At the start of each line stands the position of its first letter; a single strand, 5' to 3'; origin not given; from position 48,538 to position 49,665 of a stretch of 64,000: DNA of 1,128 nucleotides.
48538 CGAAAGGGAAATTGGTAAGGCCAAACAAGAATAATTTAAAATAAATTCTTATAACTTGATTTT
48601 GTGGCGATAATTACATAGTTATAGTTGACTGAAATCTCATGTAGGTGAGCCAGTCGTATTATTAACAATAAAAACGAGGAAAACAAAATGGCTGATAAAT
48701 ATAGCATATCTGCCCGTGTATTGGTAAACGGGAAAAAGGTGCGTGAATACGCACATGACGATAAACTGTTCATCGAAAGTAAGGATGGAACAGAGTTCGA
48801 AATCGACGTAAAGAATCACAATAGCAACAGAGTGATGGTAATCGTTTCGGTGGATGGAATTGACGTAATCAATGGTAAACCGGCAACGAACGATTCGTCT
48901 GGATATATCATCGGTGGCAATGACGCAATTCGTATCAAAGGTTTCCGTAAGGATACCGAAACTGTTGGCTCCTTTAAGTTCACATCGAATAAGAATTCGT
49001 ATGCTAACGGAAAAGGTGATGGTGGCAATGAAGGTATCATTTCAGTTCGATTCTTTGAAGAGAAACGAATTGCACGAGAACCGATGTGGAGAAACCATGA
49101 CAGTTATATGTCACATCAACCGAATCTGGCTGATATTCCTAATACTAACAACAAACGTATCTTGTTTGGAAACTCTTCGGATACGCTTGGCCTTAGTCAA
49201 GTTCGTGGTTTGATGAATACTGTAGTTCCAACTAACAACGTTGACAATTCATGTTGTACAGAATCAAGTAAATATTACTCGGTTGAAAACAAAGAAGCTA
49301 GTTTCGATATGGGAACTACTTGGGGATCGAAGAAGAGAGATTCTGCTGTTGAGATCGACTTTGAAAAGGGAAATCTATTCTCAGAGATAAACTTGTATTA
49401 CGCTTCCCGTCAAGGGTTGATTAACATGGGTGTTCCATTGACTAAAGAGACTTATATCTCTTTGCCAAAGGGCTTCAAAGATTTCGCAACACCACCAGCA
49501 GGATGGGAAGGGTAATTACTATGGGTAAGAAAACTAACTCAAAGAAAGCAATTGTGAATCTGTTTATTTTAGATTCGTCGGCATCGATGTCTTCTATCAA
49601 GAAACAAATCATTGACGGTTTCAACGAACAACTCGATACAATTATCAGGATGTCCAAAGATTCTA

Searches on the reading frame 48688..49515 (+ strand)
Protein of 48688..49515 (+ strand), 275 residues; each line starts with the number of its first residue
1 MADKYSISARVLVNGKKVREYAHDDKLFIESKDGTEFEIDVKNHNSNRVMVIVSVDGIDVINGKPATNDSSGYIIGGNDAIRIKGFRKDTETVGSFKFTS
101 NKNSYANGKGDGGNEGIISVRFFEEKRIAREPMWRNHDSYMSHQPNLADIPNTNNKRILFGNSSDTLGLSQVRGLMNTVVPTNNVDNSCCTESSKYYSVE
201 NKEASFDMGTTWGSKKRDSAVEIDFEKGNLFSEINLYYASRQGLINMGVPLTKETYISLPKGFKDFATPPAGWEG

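Call 15: search_protein_families(library=pfam, max_evalue=0.001, proteins=[window:48688-49515:+])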
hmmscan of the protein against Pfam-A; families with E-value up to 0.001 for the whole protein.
window:48688-49515:+ (275 aa): 1 family
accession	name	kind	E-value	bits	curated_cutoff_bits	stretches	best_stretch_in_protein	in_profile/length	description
PF25534.1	DUF7918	-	0.00018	22.1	27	1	7-98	2-110/228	Domain of unknown function (DUF7918)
